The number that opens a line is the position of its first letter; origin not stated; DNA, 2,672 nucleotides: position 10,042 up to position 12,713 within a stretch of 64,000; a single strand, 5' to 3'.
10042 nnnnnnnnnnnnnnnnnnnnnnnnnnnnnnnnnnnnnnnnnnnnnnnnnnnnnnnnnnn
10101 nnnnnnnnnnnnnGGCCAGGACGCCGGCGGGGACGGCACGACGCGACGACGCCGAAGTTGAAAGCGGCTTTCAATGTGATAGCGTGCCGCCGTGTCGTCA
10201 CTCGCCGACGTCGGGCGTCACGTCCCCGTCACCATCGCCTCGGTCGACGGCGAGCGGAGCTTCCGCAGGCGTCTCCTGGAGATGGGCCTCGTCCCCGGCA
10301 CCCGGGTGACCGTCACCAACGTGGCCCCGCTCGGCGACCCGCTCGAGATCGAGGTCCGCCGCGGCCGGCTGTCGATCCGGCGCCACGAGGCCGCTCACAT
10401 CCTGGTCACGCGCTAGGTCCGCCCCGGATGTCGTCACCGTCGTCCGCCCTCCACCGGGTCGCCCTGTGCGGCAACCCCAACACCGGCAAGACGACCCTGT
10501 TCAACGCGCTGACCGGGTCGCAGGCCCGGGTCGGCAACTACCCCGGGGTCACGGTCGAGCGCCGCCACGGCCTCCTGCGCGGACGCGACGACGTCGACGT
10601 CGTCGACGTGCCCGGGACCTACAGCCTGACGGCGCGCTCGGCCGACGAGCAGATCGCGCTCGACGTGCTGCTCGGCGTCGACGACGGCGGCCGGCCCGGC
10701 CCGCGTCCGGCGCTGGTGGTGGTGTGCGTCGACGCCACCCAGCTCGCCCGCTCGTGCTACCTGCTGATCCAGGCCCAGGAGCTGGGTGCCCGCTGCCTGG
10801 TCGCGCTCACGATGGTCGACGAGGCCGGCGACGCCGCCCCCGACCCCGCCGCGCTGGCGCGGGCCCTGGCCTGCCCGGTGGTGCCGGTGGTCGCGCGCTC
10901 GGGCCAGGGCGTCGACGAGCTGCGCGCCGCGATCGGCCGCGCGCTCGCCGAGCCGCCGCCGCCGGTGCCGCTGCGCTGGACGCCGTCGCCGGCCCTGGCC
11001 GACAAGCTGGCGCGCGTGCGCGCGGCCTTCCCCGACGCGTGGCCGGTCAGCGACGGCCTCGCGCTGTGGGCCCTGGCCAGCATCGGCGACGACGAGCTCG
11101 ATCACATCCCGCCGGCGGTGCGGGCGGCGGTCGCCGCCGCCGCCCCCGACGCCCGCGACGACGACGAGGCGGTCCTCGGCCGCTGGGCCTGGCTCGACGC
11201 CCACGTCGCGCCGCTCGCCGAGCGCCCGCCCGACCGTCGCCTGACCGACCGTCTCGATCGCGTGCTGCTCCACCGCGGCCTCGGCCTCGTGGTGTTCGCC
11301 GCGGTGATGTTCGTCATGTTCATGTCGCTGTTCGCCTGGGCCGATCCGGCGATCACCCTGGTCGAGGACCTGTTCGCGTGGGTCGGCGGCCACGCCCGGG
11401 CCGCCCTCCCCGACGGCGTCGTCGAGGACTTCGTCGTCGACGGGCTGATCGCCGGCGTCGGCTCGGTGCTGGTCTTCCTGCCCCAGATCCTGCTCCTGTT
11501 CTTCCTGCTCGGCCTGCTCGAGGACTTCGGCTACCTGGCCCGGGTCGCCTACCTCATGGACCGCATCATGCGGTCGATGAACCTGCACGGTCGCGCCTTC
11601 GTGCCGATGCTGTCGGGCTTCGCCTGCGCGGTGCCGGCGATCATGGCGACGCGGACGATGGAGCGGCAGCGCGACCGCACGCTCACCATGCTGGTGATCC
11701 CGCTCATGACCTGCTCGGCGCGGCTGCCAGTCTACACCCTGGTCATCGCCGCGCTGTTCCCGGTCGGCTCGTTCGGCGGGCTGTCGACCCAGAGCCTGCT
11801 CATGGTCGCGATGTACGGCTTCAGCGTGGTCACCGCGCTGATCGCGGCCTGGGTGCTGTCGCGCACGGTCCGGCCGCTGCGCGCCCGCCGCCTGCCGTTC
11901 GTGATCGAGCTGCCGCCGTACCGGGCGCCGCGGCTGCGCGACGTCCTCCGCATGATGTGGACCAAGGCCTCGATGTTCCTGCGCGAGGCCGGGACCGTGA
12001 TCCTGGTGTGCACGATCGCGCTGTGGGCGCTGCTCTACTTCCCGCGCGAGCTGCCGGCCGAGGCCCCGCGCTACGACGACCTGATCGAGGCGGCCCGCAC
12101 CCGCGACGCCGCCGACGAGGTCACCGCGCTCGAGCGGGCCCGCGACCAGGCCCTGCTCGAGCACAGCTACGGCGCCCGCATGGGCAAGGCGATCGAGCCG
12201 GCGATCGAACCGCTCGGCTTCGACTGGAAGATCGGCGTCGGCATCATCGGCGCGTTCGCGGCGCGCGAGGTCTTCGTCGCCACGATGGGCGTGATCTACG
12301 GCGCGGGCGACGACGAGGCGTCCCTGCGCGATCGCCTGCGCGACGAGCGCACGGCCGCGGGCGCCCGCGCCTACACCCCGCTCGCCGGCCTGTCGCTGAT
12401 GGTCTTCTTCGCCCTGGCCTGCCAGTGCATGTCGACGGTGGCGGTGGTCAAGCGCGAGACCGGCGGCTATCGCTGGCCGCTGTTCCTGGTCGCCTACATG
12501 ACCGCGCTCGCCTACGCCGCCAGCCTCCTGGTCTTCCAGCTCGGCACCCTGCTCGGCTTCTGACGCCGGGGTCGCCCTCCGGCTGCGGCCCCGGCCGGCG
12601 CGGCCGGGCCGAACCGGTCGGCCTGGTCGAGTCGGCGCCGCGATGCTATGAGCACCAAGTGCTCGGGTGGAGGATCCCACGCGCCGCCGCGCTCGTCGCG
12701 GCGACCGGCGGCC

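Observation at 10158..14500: feoAB followed by an 8-heme c-type cytochrome lipoprotein with a HEAT-repeat tail; AT-rich perfect palindrome over the feoA promoter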

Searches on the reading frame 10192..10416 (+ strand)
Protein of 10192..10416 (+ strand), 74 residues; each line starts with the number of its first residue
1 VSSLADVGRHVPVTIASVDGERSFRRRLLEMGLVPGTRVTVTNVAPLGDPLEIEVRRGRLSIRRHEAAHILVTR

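Call 6: search_protein_families(library=pfam, proteins=[window:10192-10416:+], max_evalue=0.01)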
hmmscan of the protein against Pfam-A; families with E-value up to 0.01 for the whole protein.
window:10192-10416:+ (74 aa): 1 family
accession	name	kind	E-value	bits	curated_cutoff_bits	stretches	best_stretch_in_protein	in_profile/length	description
PF04023.20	FeoA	-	9.7e-22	77.3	23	1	3-73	2-73/74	FeoA domain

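Call 7: search_protein_families(library=ncbifam, proteins=[window:10192-10416:+], max_evalue=0.01)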
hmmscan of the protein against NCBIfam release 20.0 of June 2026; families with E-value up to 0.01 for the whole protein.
window:10192-10416:+ (74 aa): 1 family
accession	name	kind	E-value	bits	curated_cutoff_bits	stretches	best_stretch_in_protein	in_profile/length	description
NF007106.0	PRK09555.1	equivalog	2.9e-14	52.6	102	1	21-72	19-70/75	ferrous iron transporter A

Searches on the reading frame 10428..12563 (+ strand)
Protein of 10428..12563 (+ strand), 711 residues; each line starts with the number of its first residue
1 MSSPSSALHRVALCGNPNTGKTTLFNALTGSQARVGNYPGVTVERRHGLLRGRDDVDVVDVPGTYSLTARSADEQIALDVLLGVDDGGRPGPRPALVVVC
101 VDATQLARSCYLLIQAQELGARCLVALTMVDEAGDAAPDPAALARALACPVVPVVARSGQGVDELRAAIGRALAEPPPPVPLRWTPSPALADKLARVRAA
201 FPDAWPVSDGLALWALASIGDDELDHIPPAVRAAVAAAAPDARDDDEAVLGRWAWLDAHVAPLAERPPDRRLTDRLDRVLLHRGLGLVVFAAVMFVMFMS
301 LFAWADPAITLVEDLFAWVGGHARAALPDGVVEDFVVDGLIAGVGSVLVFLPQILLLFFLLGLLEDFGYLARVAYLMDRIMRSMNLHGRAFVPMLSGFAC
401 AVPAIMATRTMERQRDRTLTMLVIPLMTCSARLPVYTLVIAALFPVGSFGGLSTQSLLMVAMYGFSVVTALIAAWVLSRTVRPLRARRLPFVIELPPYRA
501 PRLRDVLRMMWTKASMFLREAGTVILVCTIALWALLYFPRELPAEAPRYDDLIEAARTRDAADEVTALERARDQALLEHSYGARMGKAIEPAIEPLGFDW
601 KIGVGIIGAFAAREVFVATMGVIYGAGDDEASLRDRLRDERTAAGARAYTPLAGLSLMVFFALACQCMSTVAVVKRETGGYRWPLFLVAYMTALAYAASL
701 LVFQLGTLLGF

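Call 6: search_protein_families(library=pfam, proteins=[window:10428-12563:+], max_evalue=0.01)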
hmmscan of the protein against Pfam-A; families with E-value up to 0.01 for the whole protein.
window:10428-12563:+ (711 aa): 5 families
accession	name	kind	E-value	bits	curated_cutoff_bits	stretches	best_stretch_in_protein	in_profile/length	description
PF02421.24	FeoB_N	-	7.2e-46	156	27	1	10-169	2-156/156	Ferrous iron transport protein B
PF07670.19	Gate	-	8.7e-37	126.2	29.6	2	347-440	1-101/104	Nucleoside recognition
PF07664.17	FeoB_C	-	5.2e-16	58.5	26.6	1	459-513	1-54/54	Ferrous iron transport protein B C terminus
PF01926.29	MMR_HSR1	-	1.9e-15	57.4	21.9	1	10-71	1-61/113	50S ribosome-binding GTPase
PF24365.1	DUF7521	-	0.0087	16.8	27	0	404-469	16-78/82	Family of unknown function (DUF7521)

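Call 7: search_protein_families(library=ncbifam, proteins=[window:10428-12563:+], max_evalue=0.01)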
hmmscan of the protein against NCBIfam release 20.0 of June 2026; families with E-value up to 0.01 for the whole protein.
window:10428-12563:+ (711 aa): 20 families
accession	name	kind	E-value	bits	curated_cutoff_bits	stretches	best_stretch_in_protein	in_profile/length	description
TIGR00437.1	feoB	equivalog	3.2e-138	462.1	315.65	1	15-677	1-594/594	ferrous iron transport protein B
NF007105.0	PRK09554.1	equivalog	3.4e-99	333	683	1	11-536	6-530/772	Fe(2+) transporter permease subunit FeoB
TIGR03594.1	GTPase_EngA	equivalog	6.1e-09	35.4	306.7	1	10-170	2-157/432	ribosome biogenesis GTPase Der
NF003255.0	PRK04213.1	equivalog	2.8e-08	33.3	164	1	9-64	10-62/204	GTP-binding protein EngB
TIGR03596.1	GTPase_YlqF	equivalog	3.6e-08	33.1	208.2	1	9-79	119-186/276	ribosome biogenesis GTPase YlqF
NF007171.0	PRK09602.1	subfamily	2e-07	30.2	387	1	10-48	4-42/397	YchF-related putative GTPase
NF000908.1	PRK00089.1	equivalog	4.7e-07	29.4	237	1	11-177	6-171/291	GTPase Era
TIGR00231.1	small_GTP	domain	2.2e-06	27.6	42.5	1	10-65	5-64/164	GTP-binding protein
TIGR02729.1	Obg_CgtA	equivalog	3.3e-06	26.3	280.25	1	8-64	157-215/329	Obg family GTPase CgtA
TIGR03598.1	GTPase_YsxC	equivalog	9.8e-06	25.4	124.45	1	4-65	14-74/186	ribosome biogenesis GTP-binding protein YihA/YsxC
NF008956.1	PRK12299.1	equivalog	1.2e-05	24.5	300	1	10-64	160-216/327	GTPase ObgE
NF008955.0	PRK12297.1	equivalog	1.3e-05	24.3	406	1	9-63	160-216/429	GTPase ObgE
TIGR00092.1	TIGR00092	equivalog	0.00026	20.2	279.2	1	13-49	7-44/368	redox-regulated ATPase YchF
TIGR03918.1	GTP_HydF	equivalog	0.00088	18.2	325.55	0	4-43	3-43/392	[FeFe] hydrogenase H-cluster maturation GTPase HydF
NF007071.0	PRK09518.1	equivalog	0.00092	17.8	953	1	6-43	442-480/706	bifunctional cytidylate kinase/GTPase Der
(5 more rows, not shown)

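Call 18: find_homologous_proteins(query=window:10428-12563:+)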
Query window:10428-12563:+ (711 aa): 8000 proteins with E <= 0.001 among 8000 candidates; the best 120 are listed.
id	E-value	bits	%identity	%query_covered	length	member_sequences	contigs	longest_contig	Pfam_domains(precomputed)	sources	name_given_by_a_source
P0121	0.0e+0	1537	98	100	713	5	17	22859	PF01926.30,PF07664.18,PF02421.25,PF07670.20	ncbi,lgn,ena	-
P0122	0.0e+0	1275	82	100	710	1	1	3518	PF01926.30,PF07664.18,PF02421.25,PF07670.20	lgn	-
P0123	0.0e+0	1255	80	100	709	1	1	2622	PF01926.30,PF07664.18,PF02421.25,PF07670.20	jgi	jgi:ferrous iron transport protein B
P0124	0.0e+0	1240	80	100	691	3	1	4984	PF01926.30,PF07664.18,PF02421.25,PF07670.20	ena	-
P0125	0.0e+0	1219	78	100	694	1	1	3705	PF01926.30,PF07664.18,PF02421.25,PF07670.20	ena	-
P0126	0.0e+0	1218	79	99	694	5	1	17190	PF01926.30,PF07664.18,PF02421.25,PF07670.20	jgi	jgi:ferrous iron transport protein B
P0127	0.0e+0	1208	77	100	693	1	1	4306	PF01926.30,PF07664.18,PF02421.25,PF07670.20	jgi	jgi:ferrous iron transport protein B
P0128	0.0e+0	1202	78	99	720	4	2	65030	PF01926.30,PF07664.18,PF02421.25,PF07670.20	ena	-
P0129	0.0e+0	1199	78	99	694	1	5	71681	PF01926.30,PF07664.18,PF02421.25,PF07670.20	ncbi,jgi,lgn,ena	-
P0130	0.0e+0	1197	78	100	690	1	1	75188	PF01926.30,PF07664.18,PF02421.25,PF07670.20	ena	-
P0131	0.0e+0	1190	77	100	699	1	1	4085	PF01926.30,PF07664.18,PF02421.25,PF07670.20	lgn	-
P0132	0.0e+0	1162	76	99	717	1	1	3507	PF01926.30,PF07664.18,PF02421.25,PF07670.20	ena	-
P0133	0.0e+0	1156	75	100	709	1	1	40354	PF01926.30,PF07664.18,PF02421.25,PF07670.20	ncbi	-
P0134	0.0e+0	1109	72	99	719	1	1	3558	PF01926.30,PF07664.18,PF02421.25,PF07670.20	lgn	-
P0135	0.0e+0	1108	73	99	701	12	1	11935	PF01926.30,PF07664.18,PF02421.25,PF07670.20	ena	-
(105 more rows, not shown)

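Call 19: find_encoding_contigs(protein=P0128, flank=6000, max_places=2)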
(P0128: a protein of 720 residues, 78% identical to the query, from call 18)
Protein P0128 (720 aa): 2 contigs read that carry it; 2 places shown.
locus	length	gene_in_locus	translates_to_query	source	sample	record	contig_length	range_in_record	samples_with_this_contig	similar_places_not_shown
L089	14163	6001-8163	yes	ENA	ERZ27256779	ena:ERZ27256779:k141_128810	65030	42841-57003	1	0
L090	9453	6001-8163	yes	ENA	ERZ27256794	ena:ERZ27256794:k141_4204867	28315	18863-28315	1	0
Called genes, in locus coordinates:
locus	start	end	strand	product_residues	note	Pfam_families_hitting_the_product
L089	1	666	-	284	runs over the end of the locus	PF03881:Fructosamin_kin, PF01636:APH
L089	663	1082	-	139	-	PF01451:LMWPc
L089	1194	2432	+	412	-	-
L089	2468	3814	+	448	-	-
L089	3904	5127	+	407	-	-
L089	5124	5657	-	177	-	PF01844:HNH, PF13395:HNH_4 (faint), PF14279:HNH_5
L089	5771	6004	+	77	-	PF04023:FeoA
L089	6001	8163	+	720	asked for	PF01926:MMR_HSR1, PF02421:FeoB_N, PF07670:Gate, PF07664:FeoB_C, PF07670:Gate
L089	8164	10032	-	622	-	PF00069:Pkinase, PF06293:Kdo (weak), PF07714:PK_Tyr_Ser-Thr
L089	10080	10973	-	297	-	PF03372:Exo_endo_phos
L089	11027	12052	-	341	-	PF00248:Aldo_ket_red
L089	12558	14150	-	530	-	PF28550:DUF8436, PF07992:Pyr_redox_2 (faint), PF01266:DAO (weak), PF01494:FAD_binding_3 (weak), PF03486:HI0933_like, PF13450:NAD_binding_8 (weak), PF13738:Pyr_redox_3 (weak), PF21688:FAD-depend_C, +1 more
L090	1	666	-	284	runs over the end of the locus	PF03881:Fructosamin_kin, PF01636:APH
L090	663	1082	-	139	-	PF01451:LMWPc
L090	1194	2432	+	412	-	-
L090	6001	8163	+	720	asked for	PF01926:MMR_HSR1, PF02421:FeoB_N, PF07670:Gate, PF07664:FeoB_C, PF07670:Gate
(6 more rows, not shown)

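Call 20: find_encoding_contigs(protein=P0129, flank=6000, max_places=2)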
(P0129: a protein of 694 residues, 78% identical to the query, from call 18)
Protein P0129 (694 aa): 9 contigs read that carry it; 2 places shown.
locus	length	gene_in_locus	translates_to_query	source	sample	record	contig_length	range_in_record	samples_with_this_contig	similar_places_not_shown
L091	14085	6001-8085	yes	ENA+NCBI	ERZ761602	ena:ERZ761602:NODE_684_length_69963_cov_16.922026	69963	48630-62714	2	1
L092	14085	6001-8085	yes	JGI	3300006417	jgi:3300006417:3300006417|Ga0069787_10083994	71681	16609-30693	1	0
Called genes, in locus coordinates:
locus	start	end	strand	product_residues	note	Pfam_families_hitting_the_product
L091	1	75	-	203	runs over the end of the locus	-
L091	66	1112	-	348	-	-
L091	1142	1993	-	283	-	PF03881:Fructosamin_kin, PF04655:APH_6_hur (weak), PF01636:APH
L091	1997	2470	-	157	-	PF01451:LMWPc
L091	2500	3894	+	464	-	-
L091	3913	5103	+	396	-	-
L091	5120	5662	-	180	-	PF01844:HNH, PF13395:HNH_4 (weak), PF14279:HNH_5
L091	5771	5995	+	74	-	PF04023:FeoA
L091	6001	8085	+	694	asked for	PF01926:MMR_HSR1, PF02421:FeoB_N, PF07670:Gate, PF07664:FeoB_C, PF07670:Gate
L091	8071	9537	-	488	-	PF00069:Pkinase, PF07714:PK_Tyr_Ser-Thr, PF01636:APH (weak), PF00027:cNMP_binding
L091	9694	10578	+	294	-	-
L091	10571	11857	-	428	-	PF14399:BtrH_N, PF16169:DUF4872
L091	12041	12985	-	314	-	PF03372:Exo_endo_phos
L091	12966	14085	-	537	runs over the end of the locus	PF28550:DUF8436, PF00890:FAD_binding_2 (faint), PF01266:DAO (faint), PF01494:FAD_binding_3 (weak), PF03486:HI0933_like (weak), PF07992:Pyr_redox_2 (faint), PF13738:Pyr_redox_3 (weak), PF21688:FAD-depend_C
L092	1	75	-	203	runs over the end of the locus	-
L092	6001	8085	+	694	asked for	PF01926:MMR_HSR1, PF02421:FeoB_N, PF07670:Gate, PF07664:FeoB_C, PF07670:Gate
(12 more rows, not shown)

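Call 21: find_encoding_contigs(protein=P0130, flank=6000, max_places=2)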
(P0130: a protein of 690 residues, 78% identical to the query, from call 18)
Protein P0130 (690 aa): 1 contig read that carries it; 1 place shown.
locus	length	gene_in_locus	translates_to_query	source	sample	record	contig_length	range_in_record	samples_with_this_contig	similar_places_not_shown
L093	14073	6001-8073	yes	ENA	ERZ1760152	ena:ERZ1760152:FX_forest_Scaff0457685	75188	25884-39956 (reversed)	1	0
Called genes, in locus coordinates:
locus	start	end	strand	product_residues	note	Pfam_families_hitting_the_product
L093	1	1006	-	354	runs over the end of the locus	-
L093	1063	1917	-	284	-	PF03881:Fructosamin_kin, PF01636:APH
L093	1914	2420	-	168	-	PF01451:LMWPc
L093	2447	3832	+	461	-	-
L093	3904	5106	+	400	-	-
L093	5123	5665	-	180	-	PF01844:HNH, PF13395:HNH_4 (weak), PF14279:HNH_5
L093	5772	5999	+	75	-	PF04023:FeoA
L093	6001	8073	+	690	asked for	PF01926:MMR_HSR1, PF02421:FeoB_N, PF07670:Gate, PF07664:FeoB_C, PF07670:Gate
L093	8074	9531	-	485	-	PF00069:Pkinase, PF07714:PK_Tyr_Ser-Thr, PF01636:APH (weak), PF00027:cNMP_binding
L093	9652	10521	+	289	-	-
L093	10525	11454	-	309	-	-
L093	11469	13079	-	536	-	PF28550:DUF8436 (weak), PF01494:FAD_binding_3 (weak), PF03486:HI0933_like, PF07992:Pyr_redox_2 (faint), PF00890:FAD_binding_2 (faint), PF01266:DAO (faint), PF13738:Pyr_redox_3 (weak), PF21688:FAD-depend_C, +1 more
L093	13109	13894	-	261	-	PF02567:PhzC-PhzF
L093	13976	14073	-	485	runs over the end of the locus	PF00392:GntR, PF00155:Aminotran_1_2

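Call 22: find_encoding_contigs(protein=P0133, flank=6000, max_places=2)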
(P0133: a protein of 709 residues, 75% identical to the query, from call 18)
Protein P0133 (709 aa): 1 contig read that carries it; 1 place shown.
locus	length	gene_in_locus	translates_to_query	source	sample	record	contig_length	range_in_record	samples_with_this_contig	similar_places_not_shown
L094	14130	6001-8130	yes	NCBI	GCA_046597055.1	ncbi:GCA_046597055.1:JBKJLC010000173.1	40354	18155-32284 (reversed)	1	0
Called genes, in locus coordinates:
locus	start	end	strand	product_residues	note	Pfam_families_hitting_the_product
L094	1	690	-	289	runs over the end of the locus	PF03881:Fructosamin_kin, PF01636:APH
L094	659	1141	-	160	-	PF01451:LMWPc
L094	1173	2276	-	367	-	PF00512:HisKA, PF02518:HATPase_c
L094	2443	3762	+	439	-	-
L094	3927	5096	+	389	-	-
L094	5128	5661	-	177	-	PF01844:HNH, PF14279:HNH_5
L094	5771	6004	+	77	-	PF04023:FeoA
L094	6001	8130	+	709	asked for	PF01926:MMR_HSR1, PF02421:FeoB_N, PF07670:Gate, PF07664:FeoB_C, PF07670:Gate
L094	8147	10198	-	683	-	PF00069:Pkinase, PF07714:PK_Tyr_Ser-Thr, PF06293:Kdo (weak)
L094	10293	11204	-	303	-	PF03372:Exo_endo_phos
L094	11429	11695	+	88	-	PF04226:Transgly_assoc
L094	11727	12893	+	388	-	PF13091:PLDc_2, PF00614:PLDc (faint), PF13091:PLDc_2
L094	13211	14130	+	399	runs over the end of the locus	PF02321:OEP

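Call 26: find_related_loci(query=window:10428-12563:+, collection=metagenome_contigs, flank=4000)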
Query window:10428-12563:+ (711 aa) in metagenome_contigs; peptide patterns used: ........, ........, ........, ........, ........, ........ (x = any residue, [..] = any of these).
600 stretches matched a pattern (row limit reached: there are more); 579 encode a relative of the query (tblastn E <= 1e-3); the best 80 are kept; 80 distinct loci.
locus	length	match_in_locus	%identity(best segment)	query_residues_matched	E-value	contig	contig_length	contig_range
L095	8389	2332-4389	78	8-711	0e+0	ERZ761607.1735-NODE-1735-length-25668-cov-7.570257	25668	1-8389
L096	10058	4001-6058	78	8-711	0e+0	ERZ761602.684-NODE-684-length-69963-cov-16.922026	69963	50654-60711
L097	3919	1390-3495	78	9-711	0e+0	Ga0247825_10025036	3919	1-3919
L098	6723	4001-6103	73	9-711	0e+0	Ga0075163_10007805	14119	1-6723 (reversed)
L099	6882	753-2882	63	11-711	0e+0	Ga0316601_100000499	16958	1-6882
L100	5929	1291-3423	62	10-711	0e+0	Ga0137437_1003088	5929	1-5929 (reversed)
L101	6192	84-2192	62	11-711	0e+0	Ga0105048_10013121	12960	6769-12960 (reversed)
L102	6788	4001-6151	61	4-711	0e+0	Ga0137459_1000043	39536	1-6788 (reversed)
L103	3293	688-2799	62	10-704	0e+0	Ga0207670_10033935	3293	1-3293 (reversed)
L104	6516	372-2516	62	4-711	0e+0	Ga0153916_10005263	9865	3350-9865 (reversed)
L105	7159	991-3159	61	10-711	0e+0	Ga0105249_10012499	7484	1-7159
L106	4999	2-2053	63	37-711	0e+0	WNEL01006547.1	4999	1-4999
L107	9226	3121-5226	63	13-711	0e+0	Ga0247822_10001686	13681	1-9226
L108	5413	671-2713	58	10-704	0e+0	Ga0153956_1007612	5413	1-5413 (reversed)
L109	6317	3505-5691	54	11-711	0e+0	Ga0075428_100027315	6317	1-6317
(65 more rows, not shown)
